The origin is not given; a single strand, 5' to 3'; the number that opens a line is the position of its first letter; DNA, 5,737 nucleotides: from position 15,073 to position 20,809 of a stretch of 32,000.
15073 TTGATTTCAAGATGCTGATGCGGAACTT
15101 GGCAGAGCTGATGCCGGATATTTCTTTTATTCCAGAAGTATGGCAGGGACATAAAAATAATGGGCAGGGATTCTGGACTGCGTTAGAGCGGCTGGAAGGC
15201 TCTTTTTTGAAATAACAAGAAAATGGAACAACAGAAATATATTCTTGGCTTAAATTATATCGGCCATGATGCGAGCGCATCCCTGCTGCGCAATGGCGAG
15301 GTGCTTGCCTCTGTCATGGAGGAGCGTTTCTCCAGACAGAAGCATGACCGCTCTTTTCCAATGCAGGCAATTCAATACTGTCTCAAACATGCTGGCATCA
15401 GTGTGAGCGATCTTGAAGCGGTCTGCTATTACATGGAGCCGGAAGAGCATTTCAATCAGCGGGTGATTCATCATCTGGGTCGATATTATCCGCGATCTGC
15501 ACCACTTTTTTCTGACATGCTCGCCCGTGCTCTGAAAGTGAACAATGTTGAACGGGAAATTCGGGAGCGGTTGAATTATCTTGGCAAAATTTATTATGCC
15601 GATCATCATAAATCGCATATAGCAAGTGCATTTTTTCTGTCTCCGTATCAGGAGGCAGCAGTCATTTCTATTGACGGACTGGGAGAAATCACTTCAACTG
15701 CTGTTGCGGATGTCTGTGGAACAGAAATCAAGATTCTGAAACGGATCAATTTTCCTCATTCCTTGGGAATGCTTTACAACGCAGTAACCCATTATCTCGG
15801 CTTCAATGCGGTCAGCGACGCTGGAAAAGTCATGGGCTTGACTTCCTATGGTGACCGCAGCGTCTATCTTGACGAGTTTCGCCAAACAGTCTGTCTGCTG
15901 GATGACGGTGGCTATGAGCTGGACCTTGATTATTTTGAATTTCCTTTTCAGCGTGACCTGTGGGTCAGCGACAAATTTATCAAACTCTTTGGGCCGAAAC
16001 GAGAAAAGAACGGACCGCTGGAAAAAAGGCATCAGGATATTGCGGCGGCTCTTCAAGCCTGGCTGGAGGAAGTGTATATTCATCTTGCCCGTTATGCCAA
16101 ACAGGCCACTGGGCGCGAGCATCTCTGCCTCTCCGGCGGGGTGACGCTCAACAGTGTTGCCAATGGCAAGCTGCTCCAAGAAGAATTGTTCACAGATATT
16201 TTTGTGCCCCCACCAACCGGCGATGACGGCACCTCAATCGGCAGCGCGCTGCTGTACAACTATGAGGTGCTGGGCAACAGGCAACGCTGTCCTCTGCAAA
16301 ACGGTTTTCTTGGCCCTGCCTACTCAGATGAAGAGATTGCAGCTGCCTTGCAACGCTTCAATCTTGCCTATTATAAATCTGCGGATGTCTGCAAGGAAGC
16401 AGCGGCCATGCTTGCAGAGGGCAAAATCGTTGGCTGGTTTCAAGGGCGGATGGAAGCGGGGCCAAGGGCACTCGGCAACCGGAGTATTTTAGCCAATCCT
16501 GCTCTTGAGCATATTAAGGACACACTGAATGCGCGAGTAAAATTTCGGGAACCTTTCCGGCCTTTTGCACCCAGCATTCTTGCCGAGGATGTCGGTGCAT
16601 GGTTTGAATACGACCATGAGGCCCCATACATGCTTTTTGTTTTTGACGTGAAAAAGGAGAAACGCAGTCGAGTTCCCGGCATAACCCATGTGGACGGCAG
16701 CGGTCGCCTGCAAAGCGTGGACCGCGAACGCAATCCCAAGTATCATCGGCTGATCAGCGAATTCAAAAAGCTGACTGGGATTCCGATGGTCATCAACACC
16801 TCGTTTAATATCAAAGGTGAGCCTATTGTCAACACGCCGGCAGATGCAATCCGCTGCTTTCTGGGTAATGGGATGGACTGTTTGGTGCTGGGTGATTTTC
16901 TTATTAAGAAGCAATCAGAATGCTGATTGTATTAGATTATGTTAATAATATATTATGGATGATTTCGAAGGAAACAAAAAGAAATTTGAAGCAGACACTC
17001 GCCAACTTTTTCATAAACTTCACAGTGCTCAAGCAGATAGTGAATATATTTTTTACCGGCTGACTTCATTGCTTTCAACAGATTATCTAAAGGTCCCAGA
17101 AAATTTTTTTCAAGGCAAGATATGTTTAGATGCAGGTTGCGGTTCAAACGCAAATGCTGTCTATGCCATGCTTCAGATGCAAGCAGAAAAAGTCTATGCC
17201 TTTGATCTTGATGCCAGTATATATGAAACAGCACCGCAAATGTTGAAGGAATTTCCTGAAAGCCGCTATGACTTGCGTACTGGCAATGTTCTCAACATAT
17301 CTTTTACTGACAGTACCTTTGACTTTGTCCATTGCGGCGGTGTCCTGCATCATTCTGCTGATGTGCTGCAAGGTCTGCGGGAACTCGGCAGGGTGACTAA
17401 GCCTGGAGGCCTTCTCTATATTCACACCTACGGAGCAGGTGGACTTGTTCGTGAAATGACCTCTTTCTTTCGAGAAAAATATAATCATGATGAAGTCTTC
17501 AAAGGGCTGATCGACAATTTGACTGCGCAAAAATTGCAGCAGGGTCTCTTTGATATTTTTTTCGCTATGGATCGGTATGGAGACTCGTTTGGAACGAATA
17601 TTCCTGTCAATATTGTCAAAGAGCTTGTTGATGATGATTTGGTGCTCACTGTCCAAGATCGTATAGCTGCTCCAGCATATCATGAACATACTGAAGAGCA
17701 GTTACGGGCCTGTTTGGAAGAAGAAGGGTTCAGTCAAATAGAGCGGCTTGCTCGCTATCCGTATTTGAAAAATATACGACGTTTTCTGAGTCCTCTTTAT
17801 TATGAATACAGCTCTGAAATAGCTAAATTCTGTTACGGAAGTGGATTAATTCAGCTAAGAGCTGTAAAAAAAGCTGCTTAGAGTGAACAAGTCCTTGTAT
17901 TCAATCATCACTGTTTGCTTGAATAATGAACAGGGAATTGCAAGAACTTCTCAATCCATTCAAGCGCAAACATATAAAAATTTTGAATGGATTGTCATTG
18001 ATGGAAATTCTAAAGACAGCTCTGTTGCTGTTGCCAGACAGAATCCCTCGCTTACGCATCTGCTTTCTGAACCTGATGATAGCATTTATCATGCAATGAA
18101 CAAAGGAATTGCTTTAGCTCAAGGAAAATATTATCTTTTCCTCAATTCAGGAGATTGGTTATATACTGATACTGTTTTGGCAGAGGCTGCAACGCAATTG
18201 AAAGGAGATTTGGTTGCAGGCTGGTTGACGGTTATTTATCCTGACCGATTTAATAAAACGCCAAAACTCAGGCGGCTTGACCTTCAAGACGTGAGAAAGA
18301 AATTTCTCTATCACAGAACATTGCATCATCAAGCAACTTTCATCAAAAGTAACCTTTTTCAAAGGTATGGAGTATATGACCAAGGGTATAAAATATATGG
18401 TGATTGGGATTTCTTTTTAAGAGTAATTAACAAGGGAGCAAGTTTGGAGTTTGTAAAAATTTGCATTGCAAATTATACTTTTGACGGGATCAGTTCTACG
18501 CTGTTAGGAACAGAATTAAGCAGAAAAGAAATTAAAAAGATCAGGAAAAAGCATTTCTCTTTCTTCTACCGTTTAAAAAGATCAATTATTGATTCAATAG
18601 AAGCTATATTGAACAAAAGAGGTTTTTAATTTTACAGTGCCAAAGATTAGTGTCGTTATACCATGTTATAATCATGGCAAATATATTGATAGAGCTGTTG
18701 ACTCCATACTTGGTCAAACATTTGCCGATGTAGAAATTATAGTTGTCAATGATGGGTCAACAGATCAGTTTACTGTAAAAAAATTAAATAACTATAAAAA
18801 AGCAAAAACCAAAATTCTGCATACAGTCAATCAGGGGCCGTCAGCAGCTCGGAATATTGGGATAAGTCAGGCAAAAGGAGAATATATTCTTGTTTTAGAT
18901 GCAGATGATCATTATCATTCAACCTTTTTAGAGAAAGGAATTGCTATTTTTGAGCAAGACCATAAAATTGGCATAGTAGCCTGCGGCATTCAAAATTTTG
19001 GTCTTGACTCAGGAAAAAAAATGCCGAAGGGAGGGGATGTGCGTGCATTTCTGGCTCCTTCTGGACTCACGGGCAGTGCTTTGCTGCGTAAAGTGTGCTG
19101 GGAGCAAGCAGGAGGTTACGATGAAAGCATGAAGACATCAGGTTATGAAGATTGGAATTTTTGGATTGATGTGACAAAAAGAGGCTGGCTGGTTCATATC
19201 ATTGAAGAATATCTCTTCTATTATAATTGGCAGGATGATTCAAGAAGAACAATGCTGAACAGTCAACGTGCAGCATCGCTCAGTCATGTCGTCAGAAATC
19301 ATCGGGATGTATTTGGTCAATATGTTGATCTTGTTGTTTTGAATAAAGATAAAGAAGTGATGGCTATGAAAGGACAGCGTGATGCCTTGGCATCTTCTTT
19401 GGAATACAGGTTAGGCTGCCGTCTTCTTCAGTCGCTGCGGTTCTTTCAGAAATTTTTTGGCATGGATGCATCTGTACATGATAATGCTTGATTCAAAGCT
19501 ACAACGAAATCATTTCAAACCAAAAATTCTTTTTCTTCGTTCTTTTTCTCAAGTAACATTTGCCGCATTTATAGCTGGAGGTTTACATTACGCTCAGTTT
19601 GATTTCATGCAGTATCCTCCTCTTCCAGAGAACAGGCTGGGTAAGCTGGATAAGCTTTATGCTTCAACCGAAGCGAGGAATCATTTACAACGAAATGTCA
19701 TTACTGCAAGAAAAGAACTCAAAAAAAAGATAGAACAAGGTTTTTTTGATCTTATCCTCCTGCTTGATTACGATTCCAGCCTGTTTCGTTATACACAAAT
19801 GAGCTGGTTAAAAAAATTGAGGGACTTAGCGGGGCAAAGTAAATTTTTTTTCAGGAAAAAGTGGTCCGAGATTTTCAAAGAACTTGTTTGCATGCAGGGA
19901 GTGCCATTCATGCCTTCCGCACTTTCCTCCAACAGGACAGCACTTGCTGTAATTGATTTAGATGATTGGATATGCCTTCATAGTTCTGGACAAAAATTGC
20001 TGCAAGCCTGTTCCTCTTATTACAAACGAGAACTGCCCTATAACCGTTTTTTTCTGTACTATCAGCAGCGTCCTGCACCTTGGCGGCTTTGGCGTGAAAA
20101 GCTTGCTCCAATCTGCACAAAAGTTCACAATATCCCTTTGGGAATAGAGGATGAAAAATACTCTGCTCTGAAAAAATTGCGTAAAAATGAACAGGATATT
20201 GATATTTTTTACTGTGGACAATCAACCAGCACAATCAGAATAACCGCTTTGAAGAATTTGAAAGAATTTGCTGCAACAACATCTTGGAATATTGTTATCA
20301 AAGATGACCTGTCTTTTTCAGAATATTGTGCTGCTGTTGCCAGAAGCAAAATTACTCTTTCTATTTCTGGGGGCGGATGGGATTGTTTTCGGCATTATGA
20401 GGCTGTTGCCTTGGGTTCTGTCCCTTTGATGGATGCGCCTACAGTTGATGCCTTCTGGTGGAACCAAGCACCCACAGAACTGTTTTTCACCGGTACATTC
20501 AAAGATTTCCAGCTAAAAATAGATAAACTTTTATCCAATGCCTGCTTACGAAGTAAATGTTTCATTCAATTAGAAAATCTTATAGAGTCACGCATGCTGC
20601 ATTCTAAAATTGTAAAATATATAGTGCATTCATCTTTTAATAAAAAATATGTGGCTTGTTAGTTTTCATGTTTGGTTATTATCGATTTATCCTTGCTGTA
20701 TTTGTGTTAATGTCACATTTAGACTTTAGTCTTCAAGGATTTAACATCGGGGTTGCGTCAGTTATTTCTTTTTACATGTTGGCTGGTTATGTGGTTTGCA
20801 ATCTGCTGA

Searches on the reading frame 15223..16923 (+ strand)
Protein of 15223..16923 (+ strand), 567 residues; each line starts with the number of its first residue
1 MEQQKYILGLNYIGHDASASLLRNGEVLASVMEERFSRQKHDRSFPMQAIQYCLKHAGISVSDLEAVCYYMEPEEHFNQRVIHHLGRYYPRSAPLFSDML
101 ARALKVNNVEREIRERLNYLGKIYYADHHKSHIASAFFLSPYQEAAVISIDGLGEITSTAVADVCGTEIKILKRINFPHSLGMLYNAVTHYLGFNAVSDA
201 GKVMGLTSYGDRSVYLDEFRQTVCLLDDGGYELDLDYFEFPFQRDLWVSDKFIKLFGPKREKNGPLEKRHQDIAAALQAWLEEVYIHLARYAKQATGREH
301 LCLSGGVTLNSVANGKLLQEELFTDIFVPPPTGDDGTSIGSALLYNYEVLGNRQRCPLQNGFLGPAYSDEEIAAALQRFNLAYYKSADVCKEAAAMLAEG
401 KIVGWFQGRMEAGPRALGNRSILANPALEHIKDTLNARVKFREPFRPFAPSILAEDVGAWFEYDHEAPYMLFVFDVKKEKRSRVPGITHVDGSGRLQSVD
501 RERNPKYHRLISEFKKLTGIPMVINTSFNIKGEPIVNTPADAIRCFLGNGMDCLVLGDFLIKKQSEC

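Call 6: search_protein_families(library=pfam, proteins=[window:15223-16923:+], max_evalue=0.001)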
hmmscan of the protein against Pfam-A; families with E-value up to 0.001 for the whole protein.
window:15223-16923:+ (567 aa): 4 families
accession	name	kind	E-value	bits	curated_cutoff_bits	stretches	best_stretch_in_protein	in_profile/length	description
PF16861.10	Carbam_trans_C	-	5.4e-75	251.1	27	1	394-563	1-170/170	Carbamoyltransferase C-terminus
PF02543.21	Carbam_trans_N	-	6.6e-64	216.9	24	1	7-343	2-346/346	Carbamoyltransferase N-terminus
PF00814.31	TsaD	-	0.00016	21.9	24.8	0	263-330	190-251/264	tRNA N6-adenosine threonylcarbamoyltransferase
PF22521.2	HypF_C_2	-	0.00071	19.9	27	0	268-340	164-240/241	Carbamoyltransferase, Kae1-like Domain, second subdomain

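Call 35: search_protein_families(library=ncbifam, proteins=[window:15223-16923:+], max_evalue=0.00001)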
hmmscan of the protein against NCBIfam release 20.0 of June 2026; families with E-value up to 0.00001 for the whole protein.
window:15223-16923:+ (567 aa): 1 family
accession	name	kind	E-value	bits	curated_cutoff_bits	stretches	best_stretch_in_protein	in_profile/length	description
NF041651.1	nodul_NodU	equivalog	3.9e-51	174.5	1000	1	267-538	267-532/556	nodulation protein NodU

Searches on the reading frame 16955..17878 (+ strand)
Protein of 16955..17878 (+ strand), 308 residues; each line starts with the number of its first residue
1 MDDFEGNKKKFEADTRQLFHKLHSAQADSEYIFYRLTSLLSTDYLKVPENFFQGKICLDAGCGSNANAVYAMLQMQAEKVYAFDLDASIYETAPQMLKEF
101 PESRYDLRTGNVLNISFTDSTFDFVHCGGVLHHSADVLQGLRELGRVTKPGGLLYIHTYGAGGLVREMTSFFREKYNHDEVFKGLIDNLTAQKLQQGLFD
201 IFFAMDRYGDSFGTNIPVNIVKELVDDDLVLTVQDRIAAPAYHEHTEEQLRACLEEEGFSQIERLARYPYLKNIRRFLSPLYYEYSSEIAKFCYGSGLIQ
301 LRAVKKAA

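Call 6: search_protein_families(library=pfam, proteins=[window:16955-17878:+], max_evalue=0.001)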
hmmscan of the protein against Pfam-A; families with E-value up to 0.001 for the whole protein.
window:16955-17878:+ (308 aa): 7 families
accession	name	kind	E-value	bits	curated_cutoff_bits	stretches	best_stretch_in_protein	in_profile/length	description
PF08241.18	Methyltransf_11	-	5.5e-18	65.8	21.2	1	58-156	1-95/95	Methyltransferase domain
PF13649.12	Methyltransf_25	-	6.9e-14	52.7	27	1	58-152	2-97/97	Methyltransferase domain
PF08242.18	Methyltransf_12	-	3.1e-12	47.5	30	1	58-154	1-98/98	Methyltransferase domain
PF13847.12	Methyltransf_31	-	1.2e-11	44.9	27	1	54-161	4-115/145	Methyltransferase domain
PF13489.12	Methyltransf_23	-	3.7e-11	43.4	27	1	40-168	9-128/164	Methyltransferase domain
PF01209.24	Ubie_methyltran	-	3.2e-09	36.9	20.1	1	53-156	47-151/233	ubiE/COQ5 methyltransferase family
PF13578.12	Methyltransf_24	-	0.00068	20.9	26.3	0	62-158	7-104/105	Methyltransferase domain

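Call 35: search_protein_families(library=ncbifam, proteins=[window:16955-17878:+], max_evalue=0.00001)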
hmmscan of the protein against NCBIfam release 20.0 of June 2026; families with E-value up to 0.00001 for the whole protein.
window:16955-17878:+ (308 aa): 16 families
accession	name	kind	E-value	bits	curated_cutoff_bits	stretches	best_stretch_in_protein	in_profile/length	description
TIGR02752.1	MenG_heptapren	equivalog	6.2e-12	45.5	419.85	1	50-154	42-147/231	demethylmenaquinone methyltransferase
NF001243.0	PRK00216.1-4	equivalog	5.5e-11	42.2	235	1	53-154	47-149/237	demethylmenaquinone methyltransferase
TIGR01934.1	MenG_MenH_UbiE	subfamily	3.5e-10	39.6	158.35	1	53-156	39-141/223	ubiquinone/menaquinone biosynthesis methyltransferase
TIGR02072.1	BioC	equivalog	4.6e-10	39.7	184.95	1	51-188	32-169/244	malonyl-ACP O-methyltransferase BioC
NF045667.1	MTase_DVU1556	equivalog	4.3e-09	36.2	155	1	52-156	21-119/213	DVU_1556 family methyltransferase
NF001244.0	PRK00216.1-5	equivalog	4.4e-09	36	216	1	52-156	47-153/236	bifunctional demethylmenaquinone methyltransferase/2-methoxy-6-polyprenyl-1,4-benzoquinol methylase UbiE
NF047649.1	MTase_UXPK_star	exception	1.8e-08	33.8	460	1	53-156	77-181/283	methyltransferase/UXPK-star double selenoprotein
NF011650.0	PRK15068.1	equivalog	1.9e-08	33.6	209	1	52-158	121-227/324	tRNA 5-methoxyuridine(34)/uridine 5-oxyacetic acid(34) synthase CmoB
NF052510.1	methyltran_MpqE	exception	3.3e-08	33.2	335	1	53-154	46-149/234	methyl-plastoquinone biosynthesis methyltransferase MpqE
NF041537.1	ArsM_AhpD_UU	exception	3.7e-08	32.5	510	1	53-156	76-180/345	arsenite methyltransferase/AhpD domain selenoprotein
TIGR00452.1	TIGR00452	equivalog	7.6e-08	31.5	275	1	52-158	116-221/316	tRNA 5-methoxyuridine(34)/uridine 5-oxyacetic acid(34) synthase CmoB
TIGR01983.1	UbiG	equivalog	2.8e-07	30.1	102.95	1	28-159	29-154/228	bifunctional 2-polyprenyl-6-hydroxyphenol methylase/3-demethylubiquinol 3-O-methyltransferase UbiG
NF001241.0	PRK00216.1-2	equivalog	4.7e-07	29.7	327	1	72-159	68-150/231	demethylmenaquinone methyltransferase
NF007610.0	PRK10258.1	equivalog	5.2e-07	29.3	342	1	56-164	45-146/251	malonyl-ACP O-methyltransferase BioC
NF041536.1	ArsM_DUF2284_UU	exception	5.3e-07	28.3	575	1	53-156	76-180/459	arsenite methyltransferase/DUF2284 domain selenoprotein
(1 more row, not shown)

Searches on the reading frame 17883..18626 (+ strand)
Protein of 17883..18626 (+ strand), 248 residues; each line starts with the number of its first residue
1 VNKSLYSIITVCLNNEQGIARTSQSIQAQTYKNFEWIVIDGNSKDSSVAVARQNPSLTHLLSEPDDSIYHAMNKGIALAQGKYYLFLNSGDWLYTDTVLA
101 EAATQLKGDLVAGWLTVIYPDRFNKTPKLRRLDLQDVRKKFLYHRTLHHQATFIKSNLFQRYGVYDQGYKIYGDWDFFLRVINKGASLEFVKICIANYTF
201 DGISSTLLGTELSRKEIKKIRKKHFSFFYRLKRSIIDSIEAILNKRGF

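Call 6: search_protein_families(library=pfam, proteins=[window:17883-18626:+], max_evalue=0.001)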
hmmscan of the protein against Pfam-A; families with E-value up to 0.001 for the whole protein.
window:17883-18626:+ (248 aa): 2 families
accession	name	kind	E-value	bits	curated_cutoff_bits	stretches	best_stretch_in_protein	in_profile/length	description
PF00535.33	Glycos_transf_2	-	7.3e-18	65.5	23.3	1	7-150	1-149/168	Glycosyl transferase family 2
PF10111.15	Glyco_tranf_2_2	-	2.2e-06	27.8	27.3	1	11-189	4-207/276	Glycosyltransferase like family 2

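Call 35: search_protein_families(library=ncbifam, proteins=[window:17883-18626:+], max_evalue=0.00001)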
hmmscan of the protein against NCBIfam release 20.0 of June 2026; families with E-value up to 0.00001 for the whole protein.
window:17883-18626:+ (248 aa): 5 families
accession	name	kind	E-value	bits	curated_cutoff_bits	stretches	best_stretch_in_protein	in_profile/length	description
TIGR04009.1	wcaE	equivalog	4.5e-27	94.9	369.2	1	5-222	2-217/248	colanic acid biosynthesis glycosyltransferase WcaE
TIGR04283.1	glyco_like_mftF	equivalog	6e-15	55.4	182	1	7-189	2-176/221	TIGR04283 family arsenosugar biosynthesis glycosyltransferase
NF007482.0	PRK10073.1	equivalog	2.2e-10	40.1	423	1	4-96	6-101/334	glycosyltransferase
NF047683.1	TeichurnBiosyTuaG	equivalog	2.9e-10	40.2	400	1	3-95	5-101/252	teichuronic acid biosynthesis protein TuaG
TIGR03937.1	PgaC_IcaA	equivalog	7.1e-06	25.2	422.3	1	6-89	47-134/407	poly-beta-1,6-N-acetyl-D-glucosamine synthase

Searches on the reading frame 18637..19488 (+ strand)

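Call 6: search_protein_families(library=pfam, proteins=[window:18637-19488:+], max_evalue=0.001)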
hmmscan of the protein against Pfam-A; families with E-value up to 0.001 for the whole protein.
window:18637-19488:+ (284 aa): 4 families
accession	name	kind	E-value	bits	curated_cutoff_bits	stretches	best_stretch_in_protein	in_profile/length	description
PF00535.33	Glycos_transf_2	-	3e-31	109.1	23.3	1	5-122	1-120/168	Glycosyl transferase family 2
PF10111.15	Glyco_tranf_2_2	-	3e-21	76.6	27.3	2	5-104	1-105/276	Glycosyltransferase like family 2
PF13641.12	Glyco_tranf_2_3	-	1.4e-19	71.5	27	1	2-207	1-209/230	Glycosyltransferase like family 2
PF13632.12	Glyco_trans_2_3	-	0.00018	21.8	27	0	83-116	1-33/198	Glycosyl transferase family group 2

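Call 35: search_protein_families(library=ncbifam, proteins=[window:18637-19488:+], max_evalue=0.00001)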
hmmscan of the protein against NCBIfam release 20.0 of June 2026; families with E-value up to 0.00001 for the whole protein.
window:18637-19488:+ (284 aa): 21 families
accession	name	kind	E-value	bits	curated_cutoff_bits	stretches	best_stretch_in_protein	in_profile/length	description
NF007482.0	PRK10073.1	equivalog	4e-25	88.5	423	1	2-117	6-121/334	glycosyltransferase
NF047683.1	TeichurnBiosyTuaG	equivalog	8.7e-24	84.5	400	1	2-112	6-117/252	teichuronic acid biosynthesis protein TuaG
NF041875.1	EPS_EpsD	equivalog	1.2e-21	77.4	370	1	4-109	1-108/325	exopolysaccharide biosynthesis glycosyltransferase EpsD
NF053739.1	GlytfEpsEBac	equivalog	2.4e-20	72.7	450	1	2-197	1-203/265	glycosyltransferase EpsE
TIGR03937.1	PgaC_IcaA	equivalog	8.4e-20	71.1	422.3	1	2-114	45-159/407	poly-beta-1,6-N-acetyl-D-glucosamine synthase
TIGR03965.1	mycofact_glyco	equivalog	1.9e-18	66.6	280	1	2-187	74-271/467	mycofactocin biosynthesis glycosyltransferase MftF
NF050050.1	ProtGlycPglI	equivalog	3e-18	66.3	500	1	1-119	1-122/306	GalNAc(5)-diNAcBac-PP-undecaprenol beta-1,3-glucosyltransferase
NF038299.1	EPS_HpsN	equivalog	3e-15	56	425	1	2-117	1-118/317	hormogonium polysaccharide biosynthesis glycosyltransferase HpsN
NF041394.1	GtaseAglG_Halo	equivalog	3.7e-14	52.7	440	1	3-112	2-114/304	glucosyl-dolichyl phosphate glucuronosyltransferase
NF050819.1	PolSacchBiosHfsG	equivalog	2.3e-13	50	500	1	2-240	12-261/302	polysaccharide biosynthesis protein HfsG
TIGR04017.1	WcaA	equivalog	1.2e-12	48.1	495.75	1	2-98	5-103/279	colanic acid biosynthesis glycosyltransferase WcaA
TIGR04283.1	glyco_like_mftF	equivalog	1.2e-12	47.8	182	1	4-187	1-177/221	TIGR04283 family arsenosugar biosynthesis glycosyltransferase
NF007453.0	PRK10018.1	equivalog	2.6e-12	47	382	1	2-98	6-104/280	colanic acid biosynthesis glycosyltransferase WcaA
TIGR03111.1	glyc2_xrt_Gpos1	hypoth_equivalog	2.3e-11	43.2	363.95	1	1-115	48-166/439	TIGR03111 family XrtG-associated glycosyltransferase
NF038302.1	EPS_HpsE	equivalog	1.1e-10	40.9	300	1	3-119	2-125/307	hormogonium polysaccharide biosynthesis glycosyltransferase HpsE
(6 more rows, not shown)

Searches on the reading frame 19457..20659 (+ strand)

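Call 6: search_protein_families(library=pfam, proteins=[window:19457-20659:+], max_evalue=0.001)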
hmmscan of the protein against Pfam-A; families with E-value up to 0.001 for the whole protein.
window:19457-20659:+ (401 aa): 1 family
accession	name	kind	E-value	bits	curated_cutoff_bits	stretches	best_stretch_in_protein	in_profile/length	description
PF24785.1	RXYLT1_C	-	2.1e-07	31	27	1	283-326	63-106/187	RXYLT1 C-terminal domain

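Call 35: search_protein_families(library=ncbifam, proteins=[window:19457-20659:+], max_evalue=0.00001)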
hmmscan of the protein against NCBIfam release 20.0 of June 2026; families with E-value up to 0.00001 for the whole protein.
window:19457-20659:+ (401 aa): 0 families
